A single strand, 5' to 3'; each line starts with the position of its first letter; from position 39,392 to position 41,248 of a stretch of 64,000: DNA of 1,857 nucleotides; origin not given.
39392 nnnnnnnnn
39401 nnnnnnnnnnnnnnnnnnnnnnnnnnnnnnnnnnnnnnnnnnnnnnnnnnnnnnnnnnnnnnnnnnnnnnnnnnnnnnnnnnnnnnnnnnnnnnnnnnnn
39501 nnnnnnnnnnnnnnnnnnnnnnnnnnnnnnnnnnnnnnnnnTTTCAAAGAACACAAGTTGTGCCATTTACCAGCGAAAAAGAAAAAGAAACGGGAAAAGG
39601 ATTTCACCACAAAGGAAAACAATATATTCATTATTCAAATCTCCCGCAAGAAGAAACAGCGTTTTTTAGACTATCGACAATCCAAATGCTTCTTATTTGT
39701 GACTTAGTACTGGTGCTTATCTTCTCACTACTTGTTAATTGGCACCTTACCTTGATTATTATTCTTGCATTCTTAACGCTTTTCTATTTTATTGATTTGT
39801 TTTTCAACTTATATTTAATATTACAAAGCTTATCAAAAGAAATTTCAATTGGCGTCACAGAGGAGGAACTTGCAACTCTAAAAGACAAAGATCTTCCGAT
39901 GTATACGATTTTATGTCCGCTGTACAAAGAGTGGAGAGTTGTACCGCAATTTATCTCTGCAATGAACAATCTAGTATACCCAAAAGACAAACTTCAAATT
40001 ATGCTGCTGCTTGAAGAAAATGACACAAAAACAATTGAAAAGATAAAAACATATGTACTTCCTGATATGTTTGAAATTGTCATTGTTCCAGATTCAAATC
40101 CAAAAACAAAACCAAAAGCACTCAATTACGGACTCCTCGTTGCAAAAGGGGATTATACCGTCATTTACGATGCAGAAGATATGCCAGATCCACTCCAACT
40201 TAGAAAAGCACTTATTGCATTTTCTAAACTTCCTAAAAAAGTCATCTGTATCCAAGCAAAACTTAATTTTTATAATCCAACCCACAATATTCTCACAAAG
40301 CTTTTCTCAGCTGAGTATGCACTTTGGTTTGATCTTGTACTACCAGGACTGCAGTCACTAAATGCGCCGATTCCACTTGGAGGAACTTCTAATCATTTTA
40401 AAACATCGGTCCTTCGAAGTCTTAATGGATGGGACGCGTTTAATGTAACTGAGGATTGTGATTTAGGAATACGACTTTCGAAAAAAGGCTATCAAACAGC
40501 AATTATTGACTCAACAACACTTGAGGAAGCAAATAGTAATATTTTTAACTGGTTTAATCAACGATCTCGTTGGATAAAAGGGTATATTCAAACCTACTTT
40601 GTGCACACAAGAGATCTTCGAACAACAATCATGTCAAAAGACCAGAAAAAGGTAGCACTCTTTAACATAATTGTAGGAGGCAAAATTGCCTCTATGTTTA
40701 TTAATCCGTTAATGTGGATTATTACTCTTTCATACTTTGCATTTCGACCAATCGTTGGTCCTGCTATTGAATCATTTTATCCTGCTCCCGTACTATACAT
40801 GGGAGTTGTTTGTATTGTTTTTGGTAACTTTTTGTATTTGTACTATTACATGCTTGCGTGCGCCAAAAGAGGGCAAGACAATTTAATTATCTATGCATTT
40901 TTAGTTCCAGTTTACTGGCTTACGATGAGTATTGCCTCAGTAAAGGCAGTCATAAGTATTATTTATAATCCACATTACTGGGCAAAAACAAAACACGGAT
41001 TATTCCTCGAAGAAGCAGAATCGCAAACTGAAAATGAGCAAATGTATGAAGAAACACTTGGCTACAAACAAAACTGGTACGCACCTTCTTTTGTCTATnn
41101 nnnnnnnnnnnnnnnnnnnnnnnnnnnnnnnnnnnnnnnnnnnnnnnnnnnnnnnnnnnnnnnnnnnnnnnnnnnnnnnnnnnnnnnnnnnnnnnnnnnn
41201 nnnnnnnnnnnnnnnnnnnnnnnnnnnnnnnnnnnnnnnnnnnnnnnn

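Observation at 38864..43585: All-in-one polysaccharide assembly protein: DPM1-like GT2, processive QxxRW GT2, Wzx-like flippase and GT4 in a single 1573-aa ORF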

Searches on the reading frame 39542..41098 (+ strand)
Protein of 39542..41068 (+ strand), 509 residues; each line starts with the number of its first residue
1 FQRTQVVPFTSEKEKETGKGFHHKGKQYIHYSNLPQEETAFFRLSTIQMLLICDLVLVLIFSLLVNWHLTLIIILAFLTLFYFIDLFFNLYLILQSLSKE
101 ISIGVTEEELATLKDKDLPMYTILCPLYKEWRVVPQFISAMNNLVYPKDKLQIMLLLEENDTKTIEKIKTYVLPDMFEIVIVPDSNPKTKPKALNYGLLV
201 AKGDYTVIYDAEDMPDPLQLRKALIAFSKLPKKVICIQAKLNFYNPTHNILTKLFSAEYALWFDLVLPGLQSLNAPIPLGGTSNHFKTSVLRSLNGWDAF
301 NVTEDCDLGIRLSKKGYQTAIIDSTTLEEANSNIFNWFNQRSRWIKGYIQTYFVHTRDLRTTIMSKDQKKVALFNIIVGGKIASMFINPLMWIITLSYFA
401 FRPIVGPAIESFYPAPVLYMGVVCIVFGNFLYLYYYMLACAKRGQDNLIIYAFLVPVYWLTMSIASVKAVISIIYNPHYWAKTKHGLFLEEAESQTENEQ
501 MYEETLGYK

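Call 6: search_protein_families(library=pfam, proteins=[window:39542-41068:+], max_evalue=10)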
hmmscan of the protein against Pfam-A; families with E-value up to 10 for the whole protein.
seq(509 aa): 7 families
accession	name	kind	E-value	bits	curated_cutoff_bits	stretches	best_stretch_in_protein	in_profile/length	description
PF13632.12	Glyco_trans_2_3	-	6.8e-20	72.2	27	1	207-426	3-172/198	Glycosyl transferase family group 2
PF13641.12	Glyco_tranf_2_3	-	1.3e-17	65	27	1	121-347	3-230/230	Glycosyltransferase like family 2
PF00535.33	Glycos_transf_2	-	2.5e-08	34.5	23.3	1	123-258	2-132/168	Glycosyl transferase family 2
PF13506.12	Glyco_transf_21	-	0.0097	15.8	21.7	1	180-345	6-173/174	Glycosyl transferase family 21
PF11667.14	DUF3267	-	0.011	16.6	27.1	1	9-95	19-102/108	Putative zincin peptidase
PF03452.20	Anp1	-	0.032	14.1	28.8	1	123-171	25-75/263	Anp1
PF19332.4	RNF180_C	-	0.057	14.3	27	1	50-83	70-100/101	E3 ubiquitin-protein ligase RNF180 C-terminus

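Call 7: search_protein_families(library=ncbifam, proteins=[window:39542-41068:+], max_evalue=10)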
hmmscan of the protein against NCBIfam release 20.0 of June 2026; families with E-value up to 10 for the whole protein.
seq(509 aa): 12 families
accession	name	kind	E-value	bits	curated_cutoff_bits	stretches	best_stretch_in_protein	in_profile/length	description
TIGR03030.1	CelA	equivalog_domain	1.2e-19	69.9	699.1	1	65-355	81-384/714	UDP-forming cellulose synthase catalytic subunit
TIGR03937.1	PgaC_IcaA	equivalog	3.6e-14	52.6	422.3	1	107-474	33-391/407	poly-beta-1,6-N-acetyl-D-glucosamine synthase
NF008558.0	PRK11498.1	equivalog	4.1e-13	48.2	992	1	116-403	270-558/872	UDP-forming cellulose synthase catalytic subunit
TIGR03111.1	glyc2_xrt_Gpos1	hypoth_equivalog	1.1e-10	40.9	363.95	1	75-482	7-416/439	TIGR03111 family XrtG-associated glycosyltransferase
NF053846.1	glyco_with_XrtP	equivalog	2.2e-10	39.8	520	1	275-484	220-436/440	XrtP-associated glycosyltransferase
NF011305.0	PRK14716.1-3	equivalog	7e-10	38.6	409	1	72-320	9-266/486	glycosyl transferase family protein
NF041865.1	EpsU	equivalog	8.8e-09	34.8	700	1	121-368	41-285/394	exopolysaccharide biosynthesis GT2 family glycosyltransferase EpsU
NF011307.0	PRK14716.1-5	equivalog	0.0025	16.8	431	1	121-347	64-310/464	glycosyl transferase family protein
TIGR03965.1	mycofact_glyco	equivalog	0.0032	16.4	280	1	115-348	71-300/467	mycofactocin biosynthesis glycosyltransferase MftF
TIGR04283.1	glyco_like_mftF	equivalog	0.024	14.2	182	1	122-324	2-180/221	TIGR04283 family arsenosugar biosynthesis glycosyltransferase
NF007482.0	PRK10073.1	equivalog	0.035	13.1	423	1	119-217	6-100/334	glycosyltransferase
NF041875.1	EPS_EpsD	equivalog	0.039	13.3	370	1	296-340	172-218/325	exopolysaccharide biosynthesis glycosyltransferase EpsD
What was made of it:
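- The window's own MOP block has no significant Pfam or NCBIfam hit (calls 6, 7).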

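Call 37: search_solved_structures(query=A3, max_evalue=0.01)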
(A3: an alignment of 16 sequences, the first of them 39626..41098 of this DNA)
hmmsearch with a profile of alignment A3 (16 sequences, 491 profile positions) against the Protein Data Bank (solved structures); distinct sequences matched with E-value up to 0.01: 14.
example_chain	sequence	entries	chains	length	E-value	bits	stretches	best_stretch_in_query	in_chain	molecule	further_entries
7lby_A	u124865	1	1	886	7.4e-18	67.8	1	88-372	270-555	Cellulose synthase catalytic subunit [UDP-forming]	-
9b8v_E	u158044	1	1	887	7.4e-18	67.8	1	88-372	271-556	Cellulose synthase catalytic subunit [UDP-forming]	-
9fmv_A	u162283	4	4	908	7.8e-18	67.7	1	88-372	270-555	Cellulose synthase catalytic subunit [UDP-forming]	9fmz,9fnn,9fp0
5ej1_A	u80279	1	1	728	2.3e-09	39.8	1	85-327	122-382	Putative cellulose synthase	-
4hg6_A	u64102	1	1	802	2.8e-09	39.4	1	85-327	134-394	Cellulose Synthase Subunit A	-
4p00_A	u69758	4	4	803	2.8e-09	39.4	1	85-327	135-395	Cellulose Synthase A subunit | Cellulose Synthase subunit A | Putative cellulose synthase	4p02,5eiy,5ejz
6yv7_B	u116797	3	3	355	4e-09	39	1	90-192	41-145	Glycosyl transferase, family 2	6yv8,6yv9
6yv7_A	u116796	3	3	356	4e-09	39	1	90-192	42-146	Glycosyl transferase, family 2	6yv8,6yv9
8smm_A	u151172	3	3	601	1.5e-06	30.4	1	276-387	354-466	Hyaluronan synthase 1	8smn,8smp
5tze_C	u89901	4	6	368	4.8e-06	28.8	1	93-211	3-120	Glycosyl transferase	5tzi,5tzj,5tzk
5tz8_A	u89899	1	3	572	1e-05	27.7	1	93-211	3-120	Glycosyl transferase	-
9jma_A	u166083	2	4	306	0.0023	20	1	94-193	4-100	GalNAc(5)-diNAcBac-PP-undecaprenol beta-1,3-glucosyltransferase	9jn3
3bcv_A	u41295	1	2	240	0.0024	19.9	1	90-191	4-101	Putative glycosyltransferase protein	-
6p61_A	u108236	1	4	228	0.0024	19.9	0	88-190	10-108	Glycosyltransferase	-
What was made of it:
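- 39851..40657 (+): GT2b catalytic domain (aa 330-598): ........, DAED, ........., TED and QRSRW, all invariant. PDB profile: BcsA 7e-18 (call 37).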

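Call 43: predict_structure(alignment_id=A3)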
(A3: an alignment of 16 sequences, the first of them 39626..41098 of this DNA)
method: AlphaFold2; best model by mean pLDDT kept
length: 491 residues; sequences in the alignment: 16
mean_pLDDT: 83.3   pTM: 0.84
mean pLDDT of the five models: 83.3, 81.8, 79.8, 76.0, 75.4
residues with pLDDT >= 90: 198; 70-90: 224; 50-70: 35; < 50: 34
segments of 3 or more residues with pLDDT < 50: 458-491
pLDDT, mean of each block of 10 residues (from residue 1): 86 83 92 94 87 86 89 84 93 94 87 95 96 91 94 87 92 97 92 96 92 79 85 90 81 86 92 88 87 91 79 89 88 70 86 88 79 83 71 70 86 89 84 90 87 58 39 37 32 32
secondary structure, 60 per line:
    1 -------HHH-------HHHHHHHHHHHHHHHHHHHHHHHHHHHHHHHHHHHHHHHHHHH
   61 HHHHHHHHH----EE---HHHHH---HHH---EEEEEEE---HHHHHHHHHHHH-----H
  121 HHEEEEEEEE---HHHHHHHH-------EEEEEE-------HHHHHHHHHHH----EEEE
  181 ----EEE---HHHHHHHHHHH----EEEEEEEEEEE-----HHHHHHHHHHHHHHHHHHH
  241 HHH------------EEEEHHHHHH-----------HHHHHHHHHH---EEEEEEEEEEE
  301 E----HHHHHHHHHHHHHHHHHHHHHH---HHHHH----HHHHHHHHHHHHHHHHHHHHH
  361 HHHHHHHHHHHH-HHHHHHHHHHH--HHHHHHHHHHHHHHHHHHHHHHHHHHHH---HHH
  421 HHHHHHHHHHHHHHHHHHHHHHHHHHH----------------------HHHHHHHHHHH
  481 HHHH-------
elements in order: H18-69 H79-83 E93-99 H103-114 E123-130 H134-141 E149-154 H162-172 E177-180 E185-187 H191-201 E206-216 H222-243 E256-259 H260-265 H277-286 E290-301 H306-327 H331-335 H340-372 H374-384 H387-414 H418-447 H470-484
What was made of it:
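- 39674..39829 (+): Two adjoining hydrophobic segments (aa 271-322), always 52 aa long, with the conserved motif YFxDxxFN. Present in stand-alone GT2b proteins, so they are assigned to GT2b. AF2 drew them as one long helix (call 43), so hairpin versus single helix is unresolved.
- On Processive membrane-embedded GT2 synthases (BcsA/HAS/CHS/PgaC): AF2 pLDDT 83, pTM 0.84 (call 43).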

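Call 47: fold_search(model_id=the predicted structure, library=pdb)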
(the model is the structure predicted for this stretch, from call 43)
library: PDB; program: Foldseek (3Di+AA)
matches with E <= 10: 797; with E <= 0.001: 279
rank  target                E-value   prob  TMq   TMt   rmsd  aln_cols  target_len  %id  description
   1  9b8v_E                1.0e-14  1.00  0.62  0.38   5.8       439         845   18  AlphaFold2 informed cryo-EM model of the E. coli cellulose synthase BcsAG3B6 complex (released 2025-02-19)
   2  8smn_A                5.1e-14  1.00  0.50  0.48  19.1       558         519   14  Xenopus laevis hyaluronan synthase 1, nascent HA polymer bound state (released 2024-05-01)
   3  4p00_A                6.6e-14  1.00  0.61  0.43   5.7       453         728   16  Bacterial Cellulose Synthase in complex with cyclic-di-GMP and UDP (released 2014-04-09)
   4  8smm_A                3.1e-13  1.00  0.45  0.44  18.1       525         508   15  Xenopus laevis hyaluronan synthase 1 (released 2024-05-01)
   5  8smp_A                3.4e-13  1.00  0.42  0.40  18.6       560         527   14  Xenopus laevis hyaluronan synthase 1, UDP-bound, gating loop inserted state (released 2024-05-01)
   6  9fmz_A                1.1e-12  1.00  0.56  0.35  11.3       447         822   18  Cryo-EM structure of the c-di-GMP-bound synthase:pEtN transferase complex (BcsA-Bct-G3) from the E. coli cellulose sec (released 2024-10-16)
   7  7sp8_A                1.6e-12  1.00  0.41  0.41  19.2       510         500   13  Chlorella virus Hyaluronan Synthase bound to UDP-GlcNAc (released 2022-04-06)
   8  9fnn_A                2.9e-12  1.00  0.55  0.35  13.0       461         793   17  Cryo-EM structure of the c-di-GMP-saturated 'crown'less Bcs macrocomplex for cellulose secretion in E. coli (released 2024-10-16)
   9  7sp7_A                3.2e-12  1.00  0.41  0.40  19.2       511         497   14  Chlorella virus hyaluronan synthase inhibited by UDP (released 2022-04-06)
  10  5ej1_A                3.5e-12  1.00  0.55  0.39   8.0       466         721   15  Pre-translocation state of bacterial cellulose synthase (released 2016-03-30)
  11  9fmv_A                1.1e-11  1.00  0.50  0.33  12.5       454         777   17  Cryo-EM structure of the c-di-GMP-free synthase:pEtN transferase complex (BcsA-Bct-G3) from the E. coli cellulose secr (released 2024-10-16)
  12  6yv7_A                1.6e-11  1.00  0.52  0.71   8.7       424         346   16  Mannosyltransferase PcManGT from Pyrobaculum calidifontis (released 2020-07-22)
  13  4hg6_A                1.9e-11  1.00  0.56  0.39   7.0       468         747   18  Structure of a cellulose synthase - cellulose translocation intermediate (released 2012-12-19)
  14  9yq5_A                1.9e-11  1.00  0.56  0.55  12.7       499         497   13  Chlorella virus hyaluronan synthase bound to an inserted UDP-GlcA (released 2025-12-10)
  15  9kqc_A                2.1e-11  1.00  0.42  0.41  18.5       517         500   14  Chlorella virus Hyaluronan Synthase bound to VNAR (released 2025-05-14)
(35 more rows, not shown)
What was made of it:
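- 39851..40657 (+): Foldseek: BcsA 1e-14, HAS 5e-14 (call 47).
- On Processive membrane-embedded GT2 synthases (BcsA/HAS/CHS/PgaC): Foldseek: BcsA E 1e-14 over 439 columns, HAS 5e-14 (call 47).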
